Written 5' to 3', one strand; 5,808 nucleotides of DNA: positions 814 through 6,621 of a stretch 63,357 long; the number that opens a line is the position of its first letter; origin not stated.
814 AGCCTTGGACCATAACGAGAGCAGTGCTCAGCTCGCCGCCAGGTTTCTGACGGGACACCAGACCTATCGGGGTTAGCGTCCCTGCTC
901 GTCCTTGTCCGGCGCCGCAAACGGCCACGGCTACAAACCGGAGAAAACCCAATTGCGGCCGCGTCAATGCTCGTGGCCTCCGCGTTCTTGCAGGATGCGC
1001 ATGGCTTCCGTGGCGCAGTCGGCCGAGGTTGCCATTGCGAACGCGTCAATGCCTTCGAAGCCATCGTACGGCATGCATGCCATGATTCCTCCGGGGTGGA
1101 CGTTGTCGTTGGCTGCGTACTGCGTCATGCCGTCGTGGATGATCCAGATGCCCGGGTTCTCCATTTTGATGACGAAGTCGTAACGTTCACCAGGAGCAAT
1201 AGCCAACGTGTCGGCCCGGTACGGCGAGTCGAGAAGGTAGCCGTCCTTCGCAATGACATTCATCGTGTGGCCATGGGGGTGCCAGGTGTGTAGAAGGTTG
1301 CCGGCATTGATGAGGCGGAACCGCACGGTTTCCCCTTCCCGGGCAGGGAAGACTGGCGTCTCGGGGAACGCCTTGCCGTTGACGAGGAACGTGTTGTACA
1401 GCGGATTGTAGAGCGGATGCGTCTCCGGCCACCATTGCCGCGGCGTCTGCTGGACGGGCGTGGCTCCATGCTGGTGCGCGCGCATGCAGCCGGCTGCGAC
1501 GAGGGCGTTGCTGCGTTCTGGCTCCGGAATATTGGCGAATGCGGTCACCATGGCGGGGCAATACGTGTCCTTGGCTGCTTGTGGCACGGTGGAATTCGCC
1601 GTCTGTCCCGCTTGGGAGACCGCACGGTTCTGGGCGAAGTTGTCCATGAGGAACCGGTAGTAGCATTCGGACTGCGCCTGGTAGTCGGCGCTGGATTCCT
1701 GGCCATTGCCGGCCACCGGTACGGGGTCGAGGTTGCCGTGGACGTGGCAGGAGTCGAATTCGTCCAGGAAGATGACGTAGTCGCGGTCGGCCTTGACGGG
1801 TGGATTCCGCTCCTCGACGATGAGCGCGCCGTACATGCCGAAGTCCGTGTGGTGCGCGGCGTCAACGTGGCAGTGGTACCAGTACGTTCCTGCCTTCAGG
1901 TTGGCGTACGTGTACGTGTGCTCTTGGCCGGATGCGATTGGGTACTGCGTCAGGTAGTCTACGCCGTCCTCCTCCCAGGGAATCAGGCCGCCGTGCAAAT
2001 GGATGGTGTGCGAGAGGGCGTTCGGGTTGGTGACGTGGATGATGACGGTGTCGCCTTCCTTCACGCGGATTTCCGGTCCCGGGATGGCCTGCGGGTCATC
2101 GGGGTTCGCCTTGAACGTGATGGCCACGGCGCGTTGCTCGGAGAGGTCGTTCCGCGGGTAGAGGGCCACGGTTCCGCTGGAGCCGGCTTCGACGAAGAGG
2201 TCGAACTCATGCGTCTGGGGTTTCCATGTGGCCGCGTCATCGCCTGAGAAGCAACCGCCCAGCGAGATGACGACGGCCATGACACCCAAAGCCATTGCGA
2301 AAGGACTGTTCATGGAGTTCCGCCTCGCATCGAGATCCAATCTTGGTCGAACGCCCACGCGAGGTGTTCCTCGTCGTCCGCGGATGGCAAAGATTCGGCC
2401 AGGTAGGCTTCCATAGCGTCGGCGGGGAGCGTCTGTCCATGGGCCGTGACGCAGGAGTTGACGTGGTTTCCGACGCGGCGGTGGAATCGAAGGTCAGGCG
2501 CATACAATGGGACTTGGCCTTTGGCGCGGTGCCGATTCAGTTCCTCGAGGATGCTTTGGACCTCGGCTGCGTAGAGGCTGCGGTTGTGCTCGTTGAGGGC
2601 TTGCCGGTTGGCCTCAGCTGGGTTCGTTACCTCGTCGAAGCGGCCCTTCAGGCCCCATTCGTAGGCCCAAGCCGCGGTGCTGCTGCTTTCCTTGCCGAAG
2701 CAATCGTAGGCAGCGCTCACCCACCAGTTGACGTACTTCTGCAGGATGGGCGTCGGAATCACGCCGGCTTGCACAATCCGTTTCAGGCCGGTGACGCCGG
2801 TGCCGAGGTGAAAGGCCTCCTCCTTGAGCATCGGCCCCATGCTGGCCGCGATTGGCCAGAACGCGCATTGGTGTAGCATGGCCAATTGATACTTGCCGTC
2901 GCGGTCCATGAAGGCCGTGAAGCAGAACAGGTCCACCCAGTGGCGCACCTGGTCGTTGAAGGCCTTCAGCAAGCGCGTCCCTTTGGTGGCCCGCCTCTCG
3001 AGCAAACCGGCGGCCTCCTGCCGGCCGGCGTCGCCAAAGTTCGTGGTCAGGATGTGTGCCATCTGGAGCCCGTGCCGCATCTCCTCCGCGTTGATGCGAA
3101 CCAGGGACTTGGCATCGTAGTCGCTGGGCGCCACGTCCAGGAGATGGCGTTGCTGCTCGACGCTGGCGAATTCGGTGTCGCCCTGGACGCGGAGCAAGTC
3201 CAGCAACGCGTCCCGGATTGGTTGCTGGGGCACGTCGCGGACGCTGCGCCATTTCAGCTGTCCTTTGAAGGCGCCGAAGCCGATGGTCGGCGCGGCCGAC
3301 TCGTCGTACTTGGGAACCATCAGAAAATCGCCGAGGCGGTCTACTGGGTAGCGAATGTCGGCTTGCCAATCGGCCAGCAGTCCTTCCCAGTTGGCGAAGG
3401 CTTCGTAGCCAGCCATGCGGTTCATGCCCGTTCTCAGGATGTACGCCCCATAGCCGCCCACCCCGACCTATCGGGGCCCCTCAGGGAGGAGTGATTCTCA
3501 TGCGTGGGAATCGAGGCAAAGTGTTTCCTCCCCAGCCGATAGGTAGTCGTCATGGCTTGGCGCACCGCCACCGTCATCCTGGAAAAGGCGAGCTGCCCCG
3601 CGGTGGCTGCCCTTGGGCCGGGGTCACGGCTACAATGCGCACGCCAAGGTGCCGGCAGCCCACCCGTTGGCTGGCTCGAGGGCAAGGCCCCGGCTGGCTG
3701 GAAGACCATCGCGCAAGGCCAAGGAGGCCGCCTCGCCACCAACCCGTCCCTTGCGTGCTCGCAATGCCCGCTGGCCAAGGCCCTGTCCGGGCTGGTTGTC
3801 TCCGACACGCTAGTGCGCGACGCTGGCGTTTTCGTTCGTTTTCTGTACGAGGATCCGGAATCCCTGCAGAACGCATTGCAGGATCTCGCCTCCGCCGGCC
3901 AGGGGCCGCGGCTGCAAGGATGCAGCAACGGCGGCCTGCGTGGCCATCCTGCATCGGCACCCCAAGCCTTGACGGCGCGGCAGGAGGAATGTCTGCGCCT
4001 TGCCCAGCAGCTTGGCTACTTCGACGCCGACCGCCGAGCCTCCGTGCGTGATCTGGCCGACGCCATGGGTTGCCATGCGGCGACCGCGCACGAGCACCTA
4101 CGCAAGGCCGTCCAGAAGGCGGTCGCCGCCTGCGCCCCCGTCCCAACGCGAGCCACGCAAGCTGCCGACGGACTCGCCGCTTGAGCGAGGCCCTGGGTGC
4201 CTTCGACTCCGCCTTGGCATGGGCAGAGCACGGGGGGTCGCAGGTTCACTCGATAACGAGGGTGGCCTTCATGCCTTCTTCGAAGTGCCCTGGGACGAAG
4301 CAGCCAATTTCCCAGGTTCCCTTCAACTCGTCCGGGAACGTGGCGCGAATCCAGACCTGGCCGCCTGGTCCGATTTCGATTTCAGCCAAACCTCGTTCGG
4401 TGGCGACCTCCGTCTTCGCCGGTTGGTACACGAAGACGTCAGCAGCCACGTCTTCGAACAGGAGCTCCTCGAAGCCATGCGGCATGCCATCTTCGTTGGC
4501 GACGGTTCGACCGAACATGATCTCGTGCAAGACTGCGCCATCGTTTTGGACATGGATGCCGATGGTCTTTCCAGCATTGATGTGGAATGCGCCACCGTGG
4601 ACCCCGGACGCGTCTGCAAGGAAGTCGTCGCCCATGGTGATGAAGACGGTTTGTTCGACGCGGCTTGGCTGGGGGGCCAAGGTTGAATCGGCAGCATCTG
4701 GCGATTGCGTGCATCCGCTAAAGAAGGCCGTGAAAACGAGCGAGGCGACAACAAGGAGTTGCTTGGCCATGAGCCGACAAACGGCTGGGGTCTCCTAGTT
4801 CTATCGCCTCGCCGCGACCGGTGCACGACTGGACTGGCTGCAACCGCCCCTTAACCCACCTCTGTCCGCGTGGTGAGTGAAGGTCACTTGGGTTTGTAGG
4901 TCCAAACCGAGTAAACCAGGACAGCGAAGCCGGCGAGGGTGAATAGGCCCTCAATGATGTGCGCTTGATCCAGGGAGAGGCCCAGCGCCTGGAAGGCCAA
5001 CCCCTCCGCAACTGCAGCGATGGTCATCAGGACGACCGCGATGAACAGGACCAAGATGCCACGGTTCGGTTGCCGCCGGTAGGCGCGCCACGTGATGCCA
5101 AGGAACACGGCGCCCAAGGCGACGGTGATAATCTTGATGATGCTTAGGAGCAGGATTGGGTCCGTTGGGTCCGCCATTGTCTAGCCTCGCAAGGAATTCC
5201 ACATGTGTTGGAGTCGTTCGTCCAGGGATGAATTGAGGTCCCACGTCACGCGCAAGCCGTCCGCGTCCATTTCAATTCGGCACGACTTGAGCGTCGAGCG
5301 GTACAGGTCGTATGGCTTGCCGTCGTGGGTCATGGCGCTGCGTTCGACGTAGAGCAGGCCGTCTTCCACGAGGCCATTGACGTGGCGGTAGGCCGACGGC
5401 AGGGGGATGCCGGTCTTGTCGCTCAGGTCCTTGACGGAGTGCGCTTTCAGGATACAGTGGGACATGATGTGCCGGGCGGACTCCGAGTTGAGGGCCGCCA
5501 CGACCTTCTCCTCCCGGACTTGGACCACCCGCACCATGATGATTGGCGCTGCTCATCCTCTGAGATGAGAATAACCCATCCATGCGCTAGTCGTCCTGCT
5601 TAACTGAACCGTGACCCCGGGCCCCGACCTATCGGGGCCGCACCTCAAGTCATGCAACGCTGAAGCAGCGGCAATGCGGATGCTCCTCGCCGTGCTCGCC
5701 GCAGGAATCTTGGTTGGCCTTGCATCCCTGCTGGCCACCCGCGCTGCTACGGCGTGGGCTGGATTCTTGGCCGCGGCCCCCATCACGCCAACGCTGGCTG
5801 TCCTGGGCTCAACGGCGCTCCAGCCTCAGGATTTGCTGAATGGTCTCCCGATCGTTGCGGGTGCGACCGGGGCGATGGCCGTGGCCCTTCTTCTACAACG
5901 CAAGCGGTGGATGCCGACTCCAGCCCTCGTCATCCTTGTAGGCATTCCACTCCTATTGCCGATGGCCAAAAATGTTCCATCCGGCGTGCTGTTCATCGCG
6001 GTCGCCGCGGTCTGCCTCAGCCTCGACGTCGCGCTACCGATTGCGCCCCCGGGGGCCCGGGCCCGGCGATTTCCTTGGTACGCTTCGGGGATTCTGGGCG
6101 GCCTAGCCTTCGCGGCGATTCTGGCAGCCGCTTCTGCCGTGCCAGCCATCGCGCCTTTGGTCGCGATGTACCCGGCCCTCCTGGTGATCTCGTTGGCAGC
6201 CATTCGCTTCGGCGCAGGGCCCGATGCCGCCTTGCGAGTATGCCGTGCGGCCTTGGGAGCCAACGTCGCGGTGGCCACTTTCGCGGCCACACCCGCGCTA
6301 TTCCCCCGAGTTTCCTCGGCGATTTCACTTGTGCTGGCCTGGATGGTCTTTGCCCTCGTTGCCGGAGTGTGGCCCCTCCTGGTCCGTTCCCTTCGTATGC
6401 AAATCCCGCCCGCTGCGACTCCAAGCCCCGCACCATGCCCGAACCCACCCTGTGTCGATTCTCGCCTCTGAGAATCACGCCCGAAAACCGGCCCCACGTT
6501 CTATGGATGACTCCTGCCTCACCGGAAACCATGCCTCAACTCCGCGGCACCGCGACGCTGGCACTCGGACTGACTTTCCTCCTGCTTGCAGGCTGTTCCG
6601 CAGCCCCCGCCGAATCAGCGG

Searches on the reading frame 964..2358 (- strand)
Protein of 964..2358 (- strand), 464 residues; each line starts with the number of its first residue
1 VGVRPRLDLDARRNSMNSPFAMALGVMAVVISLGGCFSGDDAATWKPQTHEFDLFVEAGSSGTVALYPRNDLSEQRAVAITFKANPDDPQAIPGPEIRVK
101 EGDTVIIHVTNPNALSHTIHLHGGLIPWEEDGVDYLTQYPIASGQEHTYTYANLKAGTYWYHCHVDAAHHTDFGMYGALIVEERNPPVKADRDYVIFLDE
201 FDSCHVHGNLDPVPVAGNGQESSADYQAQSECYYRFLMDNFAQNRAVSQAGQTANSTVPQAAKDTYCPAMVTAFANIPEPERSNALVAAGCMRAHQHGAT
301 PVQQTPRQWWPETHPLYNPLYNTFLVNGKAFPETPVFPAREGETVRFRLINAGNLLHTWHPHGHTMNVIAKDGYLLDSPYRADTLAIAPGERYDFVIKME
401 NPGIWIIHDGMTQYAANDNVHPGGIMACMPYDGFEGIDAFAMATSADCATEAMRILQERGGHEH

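Call 32: search_protein_families(library=pfam, proteins=[window:964-2358:-], max_evalue=0.01)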
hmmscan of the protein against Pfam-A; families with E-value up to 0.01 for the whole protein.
window:964-2358:- (464 aa): 6 families
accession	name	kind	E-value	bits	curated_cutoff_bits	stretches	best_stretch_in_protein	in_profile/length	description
PF07732.21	Cu-oxidase_3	-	1.5e-28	99.7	21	1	91-185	23-118/119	Multicopper oxidase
PF07731.20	Cu-oxidase_2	-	1.8e-25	89.8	20.4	3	323-416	23-124/137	Multicopper oxidase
PF00394.28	Cu-oxidase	-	9.5e-18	65.2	21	1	319-424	34-147/157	Multicopper oxidase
PF00127.26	Copper-bind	-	1.3e-05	25.9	21.2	1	95-182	17-99/99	Copper binding proteins, plastocyanin/azurin family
PF13473.12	Cupredoxin_1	-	7.7e-05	23.1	27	0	67-167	12-96/104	Cupredoxin-like domain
PF06525.17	SoxE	-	0.0007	19.5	21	1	139-182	98-139/149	Sulfocyanin (SoxE) domain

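Call 78: search_protein_families(library=ncbifam, proteins=[window:964-2358:-], max_evalue=0.00001)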
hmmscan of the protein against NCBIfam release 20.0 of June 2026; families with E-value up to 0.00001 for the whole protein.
window:964-2358:- (464 aa): 7 families
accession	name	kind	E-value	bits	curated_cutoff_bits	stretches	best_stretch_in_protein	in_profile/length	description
TIGR01480.1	copper_res_A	subfamily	5.4e-35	120.9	478.95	2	90-205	71-185/593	copper resistance system multicopper oxidase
TIGR03389.1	laccase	equivalog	7.6e-22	77.8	558.9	1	92-203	31-146/539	laccase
TIGR03390.1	ascorbOXfungal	equivalog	7.7e-19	67.6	445.35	1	92-399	36-263/538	L-ascorbate oxidase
TIGR03388.1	ascorbase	equivalog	9e-19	67.5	614.8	1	92-201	29-142/542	L-ascorbate oxidase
NF008205.1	PRK10965.1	equivalog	2.5e-18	66.2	525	2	91-184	73-166/529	multicopper oxidase CueO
TIGR02376.1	Cu_nitrite_red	equivalog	3.8e-17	62.6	296.3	1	91-185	55-148/326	copper-containing nitrite reductase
NF008135.0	PRK10883.1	equivalog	5.5e-08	31.7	581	1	322-401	210-287/471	cell division protein FtsP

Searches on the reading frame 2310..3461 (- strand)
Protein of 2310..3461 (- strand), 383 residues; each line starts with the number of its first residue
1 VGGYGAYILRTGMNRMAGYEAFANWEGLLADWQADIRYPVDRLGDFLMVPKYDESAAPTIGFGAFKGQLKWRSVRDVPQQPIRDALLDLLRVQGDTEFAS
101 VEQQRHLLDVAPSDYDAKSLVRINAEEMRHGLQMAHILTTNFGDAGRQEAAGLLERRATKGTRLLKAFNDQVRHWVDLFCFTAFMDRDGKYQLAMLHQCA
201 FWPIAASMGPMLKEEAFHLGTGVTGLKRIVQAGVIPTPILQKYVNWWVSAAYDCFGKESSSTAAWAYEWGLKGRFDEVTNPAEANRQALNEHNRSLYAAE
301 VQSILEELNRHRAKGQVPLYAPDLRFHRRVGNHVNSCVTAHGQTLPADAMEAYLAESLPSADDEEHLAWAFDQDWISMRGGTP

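Call 32: search_protein_families(library=pfam, proteins=[window:2310-3461:-], max_evalue=0.01)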
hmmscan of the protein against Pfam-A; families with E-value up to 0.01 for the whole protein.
window:2310-3461:- (383 aa): 1 family
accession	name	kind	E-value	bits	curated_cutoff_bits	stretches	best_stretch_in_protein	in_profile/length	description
PF05138.18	PaaA_PaaC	-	2.2e-10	40.6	28.5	1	79-265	11-192/263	Phenylacetic acid catabolic protein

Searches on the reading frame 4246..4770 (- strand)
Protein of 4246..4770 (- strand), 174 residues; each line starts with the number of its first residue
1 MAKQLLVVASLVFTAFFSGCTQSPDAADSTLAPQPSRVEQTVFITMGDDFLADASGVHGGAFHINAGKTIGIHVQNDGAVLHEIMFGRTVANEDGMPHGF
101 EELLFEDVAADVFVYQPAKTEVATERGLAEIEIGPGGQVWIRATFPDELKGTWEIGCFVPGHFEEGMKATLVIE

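Call 32: search_protein_families(library=pfam, proteins=[window:4246-4770:-], max_evalue=0.01)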
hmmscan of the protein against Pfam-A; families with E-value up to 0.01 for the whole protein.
window:4246-4770:- (174 aa): 0 families

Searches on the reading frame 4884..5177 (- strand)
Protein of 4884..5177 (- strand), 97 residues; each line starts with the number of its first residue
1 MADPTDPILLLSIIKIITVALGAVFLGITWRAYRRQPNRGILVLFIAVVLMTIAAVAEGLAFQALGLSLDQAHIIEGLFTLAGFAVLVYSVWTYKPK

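Call 32: search_protein_families(library=pfam, proteins=[window:4884-5177:-], max_evalue=0.01)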
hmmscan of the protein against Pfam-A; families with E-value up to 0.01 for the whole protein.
window:4884-5177:- (97 aa): 1 family
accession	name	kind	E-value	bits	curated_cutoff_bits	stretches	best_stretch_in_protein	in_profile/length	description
PF24365.1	DUF7521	-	2.9e-15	56.8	27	1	13-91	3-81/82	Family of unknown function (DUF7521)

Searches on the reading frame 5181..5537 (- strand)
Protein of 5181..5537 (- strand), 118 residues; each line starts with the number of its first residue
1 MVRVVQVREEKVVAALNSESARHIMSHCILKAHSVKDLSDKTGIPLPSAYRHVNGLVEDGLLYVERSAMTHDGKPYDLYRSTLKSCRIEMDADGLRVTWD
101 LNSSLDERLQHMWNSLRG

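Call 32: search_protein_families(library=pfam, proteins=[window:5181-5537:-], max_evalue=0.01)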
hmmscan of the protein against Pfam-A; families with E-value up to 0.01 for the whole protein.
window:5181-5537:- (118 aa): 5 families
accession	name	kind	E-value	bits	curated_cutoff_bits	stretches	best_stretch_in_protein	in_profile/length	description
PF09339.16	HTH_IclR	-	9.5e-07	28.9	22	1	32-63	18-49/52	IclR helix-turn-helix domain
PF12840.13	HTH_20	-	2.2e-05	24.8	27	1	29-62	15-48/51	Helix-turn-helix domain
PF12802.13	MarR_2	-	8.7e-05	23.1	27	1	34-68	22-56/61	MarR family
PF01978.25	TrmB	-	0.00042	20.5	25.6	1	33-75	23-59/68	Sugar-specific transcriptional regulator TrmB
PF13412.12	HTH_24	-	0.0034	17.3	21.9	1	34-62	19-47/48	Winged helix-turn-helix DNA-binding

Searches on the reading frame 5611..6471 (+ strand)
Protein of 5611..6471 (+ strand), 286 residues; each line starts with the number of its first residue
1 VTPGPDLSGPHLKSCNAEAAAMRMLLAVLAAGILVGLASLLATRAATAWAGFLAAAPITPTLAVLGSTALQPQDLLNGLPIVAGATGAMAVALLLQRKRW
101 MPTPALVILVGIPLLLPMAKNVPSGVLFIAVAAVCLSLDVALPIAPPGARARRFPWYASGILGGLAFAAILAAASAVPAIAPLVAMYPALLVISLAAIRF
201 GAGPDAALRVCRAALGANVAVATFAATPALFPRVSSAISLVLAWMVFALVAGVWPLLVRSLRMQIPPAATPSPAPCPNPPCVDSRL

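Call 32: search_protein_families(library=pfam, proteins=[window:5611-6471:+], max_evalue=0.01)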
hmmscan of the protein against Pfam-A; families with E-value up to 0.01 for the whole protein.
window:5611-6471:+ (286 aa): 0 families
